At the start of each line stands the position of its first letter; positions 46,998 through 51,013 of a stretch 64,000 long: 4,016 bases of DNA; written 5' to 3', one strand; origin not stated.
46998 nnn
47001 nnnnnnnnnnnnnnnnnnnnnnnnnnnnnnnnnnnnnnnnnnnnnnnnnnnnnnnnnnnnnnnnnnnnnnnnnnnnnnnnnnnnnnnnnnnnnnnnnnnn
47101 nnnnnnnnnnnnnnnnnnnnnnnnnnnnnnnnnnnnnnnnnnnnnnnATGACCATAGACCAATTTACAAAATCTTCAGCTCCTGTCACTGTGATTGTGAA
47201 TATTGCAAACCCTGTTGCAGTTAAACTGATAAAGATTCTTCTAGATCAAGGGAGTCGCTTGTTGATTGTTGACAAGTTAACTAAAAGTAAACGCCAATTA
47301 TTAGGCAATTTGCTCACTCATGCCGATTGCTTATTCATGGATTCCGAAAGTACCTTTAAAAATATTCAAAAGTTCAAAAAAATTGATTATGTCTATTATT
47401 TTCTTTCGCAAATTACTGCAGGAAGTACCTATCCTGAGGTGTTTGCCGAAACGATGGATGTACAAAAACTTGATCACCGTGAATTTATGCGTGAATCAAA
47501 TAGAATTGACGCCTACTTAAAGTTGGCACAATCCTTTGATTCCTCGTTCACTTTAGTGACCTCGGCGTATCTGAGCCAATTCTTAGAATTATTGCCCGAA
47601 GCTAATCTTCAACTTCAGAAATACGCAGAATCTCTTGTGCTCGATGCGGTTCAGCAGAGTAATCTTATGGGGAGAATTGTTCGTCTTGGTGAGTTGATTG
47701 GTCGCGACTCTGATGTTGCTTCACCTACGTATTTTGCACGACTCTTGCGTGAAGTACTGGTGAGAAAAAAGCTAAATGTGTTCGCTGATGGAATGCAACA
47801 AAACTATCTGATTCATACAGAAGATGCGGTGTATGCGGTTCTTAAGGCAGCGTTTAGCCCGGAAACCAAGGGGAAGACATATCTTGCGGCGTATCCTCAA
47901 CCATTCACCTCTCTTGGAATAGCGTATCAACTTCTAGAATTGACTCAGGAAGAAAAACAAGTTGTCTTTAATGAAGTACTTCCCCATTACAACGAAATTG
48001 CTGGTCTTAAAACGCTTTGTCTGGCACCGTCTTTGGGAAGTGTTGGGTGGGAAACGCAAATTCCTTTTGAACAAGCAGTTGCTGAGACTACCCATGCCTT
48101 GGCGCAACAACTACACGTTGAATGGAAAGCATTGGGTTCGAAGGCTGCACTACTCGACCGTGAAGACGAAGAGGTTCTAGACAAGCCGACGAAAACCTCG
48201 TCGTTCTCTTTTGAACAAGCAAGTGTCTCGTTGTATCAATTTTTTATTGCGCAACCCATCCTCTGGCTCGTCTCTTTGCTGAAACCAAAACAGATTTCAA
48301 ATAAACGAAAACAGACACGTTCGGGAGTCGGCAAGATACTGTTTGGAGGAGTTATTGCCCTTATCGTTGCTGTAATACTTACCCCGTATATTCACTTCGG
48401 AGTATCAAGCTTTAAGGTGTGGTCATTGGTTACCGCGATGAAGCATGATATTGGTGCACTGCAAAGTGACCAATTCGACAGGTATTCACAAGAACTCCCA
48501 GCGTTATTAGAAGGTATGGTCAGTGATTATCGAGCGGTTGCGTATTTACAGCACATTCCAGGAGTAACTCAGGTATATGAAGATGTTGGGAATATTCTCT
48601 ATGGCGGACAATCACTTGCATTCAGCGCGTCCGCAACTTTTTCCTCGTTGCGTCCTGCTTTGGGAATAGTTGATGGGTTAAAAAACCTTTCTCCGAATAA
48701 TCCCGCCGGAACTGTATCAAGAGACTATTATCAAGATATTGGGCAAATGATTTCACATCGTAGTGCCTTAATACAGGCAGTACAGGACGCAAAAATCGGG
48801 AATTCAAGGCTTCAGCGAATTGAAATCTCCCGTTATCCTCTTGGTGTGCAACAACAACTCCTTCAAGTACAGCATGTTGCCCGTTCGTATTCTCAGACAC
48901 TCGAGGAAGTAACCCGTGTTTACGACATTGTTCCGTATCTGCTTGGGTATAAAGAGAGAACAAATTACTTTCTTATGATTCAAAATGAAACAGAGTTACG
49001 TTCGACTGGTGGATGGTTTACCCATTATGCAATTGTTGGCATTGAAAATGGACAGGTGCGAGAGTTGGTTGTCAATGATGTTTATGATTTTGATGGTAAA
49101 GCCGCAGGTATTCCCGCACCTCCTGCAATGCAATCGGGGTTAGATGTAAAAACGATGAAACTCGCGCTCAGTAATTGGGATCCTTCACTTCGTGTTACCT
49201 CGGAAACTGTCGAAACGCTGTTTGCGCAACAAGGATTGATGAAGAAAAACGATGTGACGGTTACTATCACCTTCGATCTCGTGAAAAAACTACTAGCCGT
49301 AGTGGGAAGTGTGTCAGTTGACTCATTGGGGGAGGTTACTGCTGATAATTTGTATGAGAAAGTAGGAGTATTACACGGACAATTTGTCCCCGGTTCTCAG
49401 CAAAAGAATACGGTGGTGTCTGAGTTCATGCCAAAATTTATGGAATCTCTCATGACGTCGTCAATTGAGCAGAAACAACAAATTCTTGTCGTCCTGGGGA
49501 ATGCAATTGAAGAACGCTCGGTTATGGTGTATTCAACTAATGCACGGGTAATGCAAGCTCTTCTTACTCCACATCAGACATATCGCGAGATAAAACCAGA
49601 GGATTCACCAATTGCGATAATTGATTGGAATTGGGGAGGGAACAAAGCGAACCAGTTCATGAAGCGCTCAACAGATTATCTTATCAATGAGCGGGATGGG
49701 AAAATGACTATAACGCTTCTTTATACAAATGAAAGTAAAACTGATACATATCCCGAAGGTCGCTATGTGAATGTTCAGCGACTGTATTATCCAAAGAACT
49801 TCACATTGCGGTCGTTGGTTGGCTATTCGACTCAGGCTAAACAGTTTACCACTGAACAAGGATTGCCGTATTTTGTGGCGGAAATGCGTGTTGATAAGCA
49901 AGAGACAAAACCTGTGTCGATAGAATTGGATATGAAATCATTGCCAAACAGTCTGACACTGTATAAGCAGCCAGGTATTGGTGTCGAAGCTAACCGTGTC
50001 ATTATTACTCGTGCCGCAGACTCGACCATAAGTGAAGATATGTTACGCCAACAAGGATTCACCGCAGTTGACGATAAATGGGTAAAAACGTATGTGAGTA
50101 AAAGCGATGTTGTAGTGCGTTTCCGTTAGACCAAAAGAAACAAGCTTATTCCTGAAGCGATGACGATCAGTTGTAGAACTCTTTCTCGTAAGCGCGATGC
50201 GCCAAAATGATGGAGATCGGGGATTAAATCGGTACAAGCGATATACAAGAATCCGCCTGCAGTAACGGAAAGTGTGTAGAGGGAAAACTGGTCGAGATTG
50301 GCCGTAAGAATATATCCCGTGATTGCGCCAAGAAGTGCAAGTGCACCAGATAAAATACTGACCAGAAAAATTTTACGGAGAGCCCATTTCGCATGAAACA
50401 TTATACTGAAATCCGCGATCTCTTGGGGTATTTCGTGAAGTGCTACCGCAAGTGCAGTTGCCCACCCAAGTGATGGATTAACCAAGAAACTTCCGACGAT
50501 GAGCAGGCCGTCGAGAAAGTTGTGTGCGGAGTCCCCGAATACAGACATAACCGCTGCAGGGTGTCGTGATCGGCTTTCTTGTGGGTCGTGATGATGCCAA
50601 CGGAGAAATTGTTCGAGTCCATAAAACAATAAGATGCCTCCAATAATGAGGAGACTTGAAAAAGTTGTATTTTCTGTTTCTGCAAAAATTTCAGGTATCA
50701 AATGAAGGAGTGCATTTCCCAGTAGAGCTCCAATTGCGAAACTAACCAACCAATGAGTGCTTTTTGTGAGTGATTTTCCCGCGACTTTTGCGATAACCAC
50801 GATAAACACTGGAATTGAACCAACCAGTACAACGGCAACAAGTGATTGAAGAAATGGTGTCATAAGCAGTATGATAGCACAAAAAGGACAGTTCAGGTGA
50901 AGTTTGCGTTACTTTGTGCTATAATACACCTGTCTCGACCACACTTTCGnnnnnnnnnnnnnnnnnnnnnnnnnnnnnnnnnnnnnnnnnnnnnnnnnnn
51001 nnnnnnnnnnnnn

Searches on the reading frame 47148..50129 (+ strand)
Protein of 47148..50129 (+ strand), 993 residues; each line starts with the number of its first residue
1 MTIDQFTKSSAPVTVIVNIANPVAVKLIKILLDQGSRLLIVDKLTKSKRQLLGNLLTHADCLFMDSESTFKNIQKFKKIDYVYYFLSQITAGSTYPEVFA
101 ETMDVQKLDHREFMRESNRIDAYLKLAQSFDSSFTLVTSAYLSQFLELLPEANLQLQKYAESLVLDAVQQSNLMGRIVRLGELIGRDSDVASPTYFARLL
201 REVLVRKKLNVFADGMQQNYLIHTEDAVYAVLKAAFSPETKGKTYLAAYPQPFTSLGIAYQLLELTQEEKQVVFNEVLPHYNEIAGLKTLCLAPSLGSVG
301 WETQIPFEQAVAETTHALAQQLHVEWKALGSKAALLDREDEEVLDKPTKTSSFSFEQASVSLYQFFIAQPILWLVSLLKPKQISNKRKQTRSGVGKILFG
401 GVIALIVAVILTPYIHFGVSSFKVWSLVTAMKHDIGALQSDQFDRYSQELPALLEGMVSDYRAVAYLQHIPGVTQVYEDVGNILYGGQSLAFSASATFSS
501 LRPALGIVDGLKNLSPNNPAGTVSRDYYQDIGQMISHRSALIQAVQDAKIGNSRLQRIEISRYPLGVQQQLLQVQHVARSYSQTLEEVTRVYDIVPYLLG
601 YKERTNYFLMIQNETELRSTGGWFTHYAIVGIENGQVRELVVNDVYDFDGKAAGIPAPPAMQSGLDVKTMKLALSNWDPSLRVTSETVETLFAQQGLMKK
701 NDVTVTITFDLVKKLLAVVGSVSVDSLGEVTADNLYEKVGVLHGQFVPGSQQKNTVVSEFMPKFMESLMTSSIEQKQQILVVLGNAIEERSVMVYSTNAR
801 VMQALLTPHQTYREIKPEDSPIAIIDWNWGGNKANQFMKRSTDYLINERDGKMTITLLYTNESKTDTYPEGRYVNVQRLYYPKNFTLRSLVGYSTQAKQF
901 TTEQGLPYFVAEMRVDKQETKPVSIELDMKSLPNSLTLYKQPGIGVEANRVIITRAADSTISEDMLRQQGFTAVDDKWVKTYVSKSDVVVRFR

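Call 22: search_protein_families(library=pfam, proteins=[window:47148-50129:+], max_evalue=0.001)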
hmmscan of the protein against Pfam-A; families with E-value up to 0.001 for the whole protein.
window:47148-50129:+ (993 aa): 2 families
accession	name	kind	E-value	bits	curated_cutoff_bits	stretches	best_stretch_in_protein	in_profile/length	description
PF13196.11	DUF4012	-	1.9e-15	58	28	1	604-737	3-137/144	Protein of unknown function (DUF4012)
PF01370.27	Epimerase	-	7.4e-08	32.5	20.9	0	159-244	148-236/240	NAD dependent epimerase/dehydratase family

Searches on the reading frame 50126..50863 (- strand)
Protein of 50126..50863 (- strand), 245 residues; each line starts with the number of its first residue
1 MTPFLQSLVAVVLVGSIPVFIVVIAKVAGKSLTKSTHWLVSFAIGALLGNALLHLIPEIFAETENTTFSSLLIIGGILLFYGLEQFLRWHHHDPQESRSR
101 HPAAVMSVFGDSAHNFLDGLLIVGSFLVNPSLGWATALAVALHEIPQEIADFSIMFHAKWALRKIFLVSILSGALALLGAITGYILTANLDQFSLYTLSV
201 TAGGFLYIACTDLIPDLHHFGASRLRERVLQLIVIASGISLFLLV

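Call 22: search_protein_families(library=pfam, proteins=[window:50126-50863:-], max_evalue=0.001)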
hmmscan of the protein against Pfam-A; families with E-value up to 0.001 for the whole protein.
window:50126-50863:- (245 aa): 1 family
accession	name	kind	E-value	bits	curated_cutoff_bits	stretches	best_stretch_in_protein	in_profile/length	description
PF02535.28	Zip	-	2e-39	136.2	35.1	2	93-244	167-321/323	ZIP Zinc transporter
